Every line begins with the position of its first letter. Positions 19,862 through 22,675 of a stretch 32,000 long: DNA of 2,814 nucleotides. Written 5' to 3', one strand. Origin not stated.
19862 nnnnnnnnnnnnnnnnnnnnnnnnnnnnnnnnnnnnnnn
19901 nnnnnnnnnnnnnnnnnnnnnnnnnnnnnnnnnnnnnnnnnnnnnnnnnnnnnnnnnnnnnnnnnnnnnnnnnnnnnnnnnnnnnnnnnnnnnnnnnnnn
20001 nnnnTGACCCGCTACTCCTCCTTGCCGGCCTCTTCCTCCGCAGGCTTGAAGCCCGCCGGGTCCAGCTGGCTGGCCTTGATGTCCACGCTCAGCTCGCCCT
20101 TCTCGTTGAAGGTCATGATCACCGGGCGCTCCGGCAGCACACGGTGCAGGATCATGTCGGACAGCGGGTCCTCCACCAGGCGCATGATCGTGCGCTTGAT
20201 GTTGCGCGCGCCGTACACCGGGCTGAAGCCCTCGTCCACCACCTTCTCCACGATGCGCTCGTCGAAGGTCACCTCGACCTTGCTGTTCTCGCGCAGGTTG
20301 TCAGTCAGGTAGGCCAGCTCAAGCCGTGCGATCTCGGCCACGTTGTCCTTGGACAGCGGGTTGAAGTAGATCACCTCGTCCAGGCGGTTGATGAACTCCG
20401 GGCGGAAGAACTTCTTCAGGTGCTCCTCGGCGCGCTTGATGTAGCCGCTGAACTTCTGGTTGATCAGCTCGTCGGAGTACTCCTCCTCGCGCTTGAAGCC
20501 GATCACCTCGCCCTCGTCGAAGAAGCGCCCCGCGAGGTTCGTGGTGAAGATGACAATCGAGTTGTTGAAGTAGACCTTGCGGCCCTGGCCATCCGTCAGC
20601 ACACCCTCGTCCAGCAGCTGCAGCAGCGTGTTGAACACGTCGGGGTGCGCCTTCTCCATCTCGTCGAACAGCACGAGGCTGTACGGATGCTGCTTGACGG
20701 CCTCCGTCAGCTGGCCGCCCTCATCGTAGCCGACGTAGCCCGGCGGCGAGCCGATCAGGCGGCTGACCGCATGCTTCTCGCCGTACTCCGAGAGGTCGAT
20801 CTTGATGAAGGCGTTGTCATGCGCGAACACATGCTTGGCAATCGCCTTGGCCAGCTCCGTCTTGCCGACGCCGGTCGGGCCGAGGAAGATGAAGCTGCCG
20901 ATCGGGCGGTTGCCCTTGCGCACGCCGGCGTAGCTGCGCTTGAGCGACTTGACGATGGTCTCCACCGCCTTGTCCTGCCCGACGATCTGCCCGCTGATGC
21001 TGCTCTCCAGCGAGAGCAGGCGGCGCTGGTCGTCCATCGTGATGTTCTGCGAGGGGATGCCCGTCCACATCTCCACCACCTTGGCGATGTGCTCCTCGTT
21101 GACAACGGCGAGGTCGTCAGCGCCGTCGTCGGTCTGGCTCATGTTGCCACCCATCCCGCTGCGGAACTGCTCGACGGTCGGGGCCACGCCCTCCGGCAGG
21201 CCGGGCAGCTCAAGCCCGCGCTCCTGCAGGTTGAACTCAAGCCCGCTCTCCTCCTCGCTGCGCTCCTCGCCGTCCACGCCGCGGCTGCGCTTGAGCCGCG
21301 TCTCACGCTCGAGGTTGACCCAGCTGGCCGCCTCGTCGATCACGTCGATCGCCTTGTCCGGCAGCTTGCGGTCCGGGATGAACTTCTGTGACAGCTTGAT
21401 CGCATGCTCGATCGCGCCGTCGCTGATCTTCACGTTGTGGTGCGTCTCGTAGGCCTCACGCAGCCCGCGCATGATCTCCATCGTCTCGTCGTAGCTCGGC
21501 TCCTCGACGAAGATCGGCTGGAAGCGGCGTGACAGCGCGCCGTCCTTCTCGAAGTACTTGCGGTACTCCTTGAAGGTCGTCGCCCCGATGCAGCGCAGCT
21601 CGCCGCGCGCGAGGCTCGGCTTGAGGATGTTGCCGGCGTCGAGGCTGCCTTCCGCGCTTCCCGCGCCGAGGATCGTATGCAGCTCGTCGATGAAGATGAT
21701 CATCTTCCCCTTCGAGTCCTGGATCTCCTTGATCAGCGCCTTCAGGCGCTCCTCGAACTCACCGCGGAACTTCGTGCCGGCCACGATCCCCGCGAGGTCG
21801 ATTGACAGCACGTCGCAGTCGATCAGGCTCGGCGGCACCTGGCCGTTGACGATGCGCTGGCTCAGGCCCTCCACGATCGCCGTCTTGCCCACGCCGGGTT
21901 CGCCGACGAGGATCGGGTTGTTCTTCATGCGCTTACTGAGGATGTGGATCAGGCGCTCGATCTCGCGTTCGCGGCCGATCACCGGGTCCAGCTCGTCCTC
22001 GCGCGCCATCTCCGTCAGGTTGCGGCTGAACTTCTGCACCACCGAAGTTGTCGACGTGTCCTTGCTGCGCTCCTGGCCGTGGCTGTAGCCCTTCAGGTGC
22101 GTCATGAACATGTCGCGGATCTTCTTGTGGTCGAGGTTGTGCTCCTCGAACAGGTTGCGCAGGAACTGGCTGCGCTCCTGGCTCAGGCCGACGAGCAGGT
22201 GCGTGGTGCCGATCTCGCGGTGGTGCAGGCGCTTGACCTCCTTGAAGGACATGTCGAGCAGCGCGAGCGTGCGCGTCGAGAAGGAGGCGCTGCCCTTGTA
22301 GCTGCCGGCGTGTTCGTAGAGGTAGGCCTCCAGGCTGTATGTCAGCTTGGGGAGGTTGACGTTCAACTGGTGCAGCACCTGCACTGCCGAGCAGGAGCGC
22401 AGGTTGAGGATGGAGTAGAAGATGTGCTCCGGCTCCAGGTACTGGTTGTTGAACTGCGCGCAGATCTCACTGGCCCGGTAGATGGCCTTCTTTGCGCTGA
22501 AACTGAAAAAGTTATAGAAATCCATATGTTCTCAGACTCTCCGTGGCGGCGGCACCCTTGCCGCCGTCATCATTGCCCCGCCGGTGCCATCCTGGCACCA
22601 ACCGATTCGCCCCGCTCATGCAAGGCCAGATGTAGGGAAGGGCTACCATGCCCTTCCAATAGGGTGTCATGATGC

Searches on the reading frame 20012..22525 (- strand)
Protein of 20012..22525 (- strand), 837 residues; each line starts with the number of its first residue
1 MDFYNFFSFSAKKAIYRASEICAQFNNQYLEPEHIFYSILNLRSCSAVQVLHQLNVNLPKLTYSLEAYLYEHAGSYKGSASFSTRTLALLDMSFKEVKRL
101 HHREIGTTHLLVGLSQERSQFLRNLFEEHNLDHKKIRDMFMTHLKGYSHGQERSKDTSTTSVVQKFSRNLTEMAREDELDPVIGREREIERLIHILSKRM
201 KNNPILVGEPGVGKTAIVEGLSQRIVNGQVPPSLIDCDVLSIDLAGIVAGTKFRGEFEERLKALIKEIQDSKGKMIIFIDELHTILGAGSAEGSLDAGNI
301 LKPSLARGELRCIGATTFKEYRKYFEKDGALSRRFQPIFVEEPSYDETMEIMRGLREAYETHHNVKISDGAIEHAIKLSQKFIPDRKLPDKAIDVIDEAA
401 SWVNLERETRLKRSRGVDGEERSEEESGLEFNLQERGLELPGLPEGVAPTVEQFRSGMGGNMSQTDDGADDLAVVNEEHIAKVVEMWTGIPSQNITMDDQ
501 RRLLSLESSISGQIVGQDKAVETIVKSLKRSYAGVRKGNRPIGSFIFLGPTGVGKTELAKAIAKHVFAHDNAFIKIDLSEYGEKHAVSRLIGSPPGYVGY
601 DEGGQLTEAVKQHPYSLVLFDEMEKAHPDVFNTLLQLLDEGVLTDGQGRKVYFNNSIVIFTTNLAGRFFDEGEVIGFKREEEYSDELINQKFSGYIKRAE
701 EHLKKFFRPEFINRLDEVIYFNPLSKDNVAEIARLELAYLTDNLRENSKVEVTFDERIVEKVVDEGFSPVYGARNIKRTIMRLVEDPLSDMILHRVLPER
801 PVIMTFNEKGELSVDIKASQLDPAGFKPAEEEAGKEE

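Call 6: search_protein_families(library=pfam, proteins=[window:20012-22525:-], max_evalue=0.01)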
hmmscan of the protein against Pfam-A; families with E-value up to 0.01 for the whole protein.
window:20012-22525:- (837 aa): 35 families (the best 25 are shown)
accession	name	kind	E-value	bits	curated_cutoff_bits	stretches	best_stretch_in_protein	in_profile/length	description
PF07724.20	AAA_2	-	1.4e-59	201.2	27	1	540-718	1-166/166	AAA domain (Cdc48 subfamily)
PF17871.7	AAA_lid_9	-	6.2e-27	94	22.8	1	345-414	2-71/104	AAA lid domain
PF00004.35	AAA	-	2.6e-23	83.3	21.2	2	205-308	2-95/131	ATPase family associated with various cellular activities (AAA)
PF10431.15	ClpB_D2-small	-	2.9e-18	66.1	21.9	1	724-798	1-74/81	C-terminal, D2-small domain, of ClpB protein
PF07728.20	AAA_5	-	4.9e-17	62.7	22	2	545-665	2-124/139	AAA domain (dynein-related subfamily)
PF13191.12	AAA_16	-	5.3e-13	50.2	32.6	1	182-240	2-63/167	AAA ATPase domain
PF02861.25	Clp_N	-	1.3e-11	44.9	20.7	2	94-138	2-46/53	Clp amino terminal domain, pathogenicity island component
PF13401.12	AAA_22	-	3.5e-11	44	27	1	544-639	7-109/130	AAA domain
PF00158.32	Sigma54_activat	-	6.5e-10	39.4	20.2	1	543-661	23-141/168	Sigma-54 interaction domain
PF01637.24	ATPase_2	-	2.9e-07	30.9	33.2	0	185-219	4-38/225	ATPase domain predominantly from Archaea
PF20720.3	nSTAND3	-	6.6e-07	29.6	27.2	0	546-584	21-59/155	Novel STAND NTPase 3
PF13173.12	AAA_14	-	1.5e-06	28.7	27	0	546-641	6-88/129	AAA domain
PF20030.5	bpMoxR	-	2.6e-06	27.1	27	0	545-650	34-133/205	MoxR domain in the MoxR-vWA-beta-propeller ternary systems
PF12775.13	AAA_7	-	5.7e-06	26.4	25.8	0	199-236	31-68/181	P-loop containing dynein motor region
PF01695.23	IstB_IS21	-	9.6e-06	25.7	24.1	0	545-566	95-116/238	IstB-like ATP binding protein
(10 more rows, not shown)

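Call 7: search_protein_families(library=padloc, proteins=[window:20012-22525:-], max_evalue=0.001)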
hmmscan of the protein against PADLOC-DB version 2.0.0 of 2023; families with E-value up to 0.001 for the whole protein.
window:20012-22525:- (837 aa): 12 families
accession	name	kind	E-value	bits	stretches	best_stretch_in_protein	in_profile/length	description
PDLC04606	PDC-M37B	-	2.1e-43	147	1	492-666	124-296/390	-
PDLC04605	PDC-M37B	-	2.2e-36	124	1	494-666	256-426/518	-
PDLC03838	DolB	-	2.2e-31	107.4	2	494-664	121-278/375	-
PDLC00915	TRIP13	-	2.5e-09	35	1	205-297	67-156/302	TRIP13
PDLC04232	IetA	-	9e-09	33.2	1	185-285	100-186/330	-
PDLC04140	mad8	-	6.8e-07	27.1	0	547-586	32-68/314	mads_8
PDLC02196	IetA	-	1.2e-06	26.2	0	518-566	98-146/374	-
PDLC02195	IetA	-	3.6e-05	21.2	0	518-566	113-161/395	-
PDLC00914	TRIP13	-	7.3e-05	20.4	0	545-571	74-100/302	TRIP13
PDLC01994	RtcR_PspF1--CARF_AAA_HTH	-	8.8e-05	19.7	0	545-641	184-277/468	-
PDLC02630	DrmD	-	0.00028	18.5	0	192-258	92-158/260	DrmD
PDLC05079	PDC-S73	-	0.0003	17.7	0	545-577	194-226/752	-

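Call 39: search_protein_families(library=ncbifam, proteins=[window:20012-22525:-], max_evalue=0.001)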
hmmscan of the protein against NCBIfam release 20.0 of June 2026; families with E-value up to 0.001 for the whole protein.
window:20012-22525:- (837 aa): 49 families (the best 25 are shown)
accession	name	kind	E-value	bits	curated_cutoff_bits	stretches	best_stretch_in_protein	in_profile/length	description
TIGR03346.1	chaperone_ClpB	equivalog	2.7e-259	863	1232.1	2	10-409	4-402/853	ATP-dependent chaperone ClpB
TIGR02639.1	ClpA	equivalog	5.2e-229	762.2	993.15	1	11-795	5-722/734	ATP-dependent Clp protease ATP-binding subunit ClpA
TIGR03345.1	VI_ClpV1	equivalog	3.6e-216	720.3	884.95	2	11-411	5-418/852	type VI secretion system ATPase TssH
NF008118.0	PRK10865.1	equivalog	1.2e-212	708.3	1417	2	16-406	15-404/857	ATP-dependent chaperone ClpB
NF033606.1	heat_AAA_ClpK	exception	1.7e-201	671.6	1900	1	16-789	121-880/949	heat shock survival AAA family ATPase ClpK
NF033607.0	disagg_AAA_ClpG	exception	8.8e-196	652.7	1900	1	2-807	84-876/932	AAA family protein disaggregase ClpG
NF008263.0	PRK11034.1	equivalog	1.1e-166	555.9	1350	2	30-414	25-420/758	ATP-dependent Clp protease ATP-binding subunit ClpA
NF003745.1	PRK05342.1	equivalog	7.5e-14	51.4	359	1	673-788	262-380/418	ATP-dependent Clp protease ATP-binding subunit ClpX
TIGR00382.1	clpX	equivalog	5.2e-12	45.5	370.75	0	673-790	270-388/414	ATP-dependent protease ATP-binding subunit ClpX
TIGR02928.1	TIGR02928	subfamily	6.4e-10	38.4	181.3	0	179-225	14-64/366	orc1/cdc6 family replication initiation protein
NF009067.0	PRK12402.1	equivalog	8.5e-09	34.8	317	1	174-271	9-104/340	replication factor C small subunit 2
NF001679.0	PRK00440.1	equivalog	3.2e-08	33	303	0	524-570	26-67/322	replication factor C small subunit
NF008485.2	PRK11388.1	equivalog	1.5e-07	30.1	551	1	536-652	352-461/643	dihydroxyacetone kinase operon transcriptional regulator DhaR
NF041006.2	cell_div_CdvC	equivalog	1.6e-07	30.6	650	0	205-293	138-218/370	cell division protein CdvC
TIGR03922.1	T7SS_EccA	equivalog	1.9e-07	30.1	466.65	1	202-422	313-531/557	type VII secretion AAA-ATPase EccA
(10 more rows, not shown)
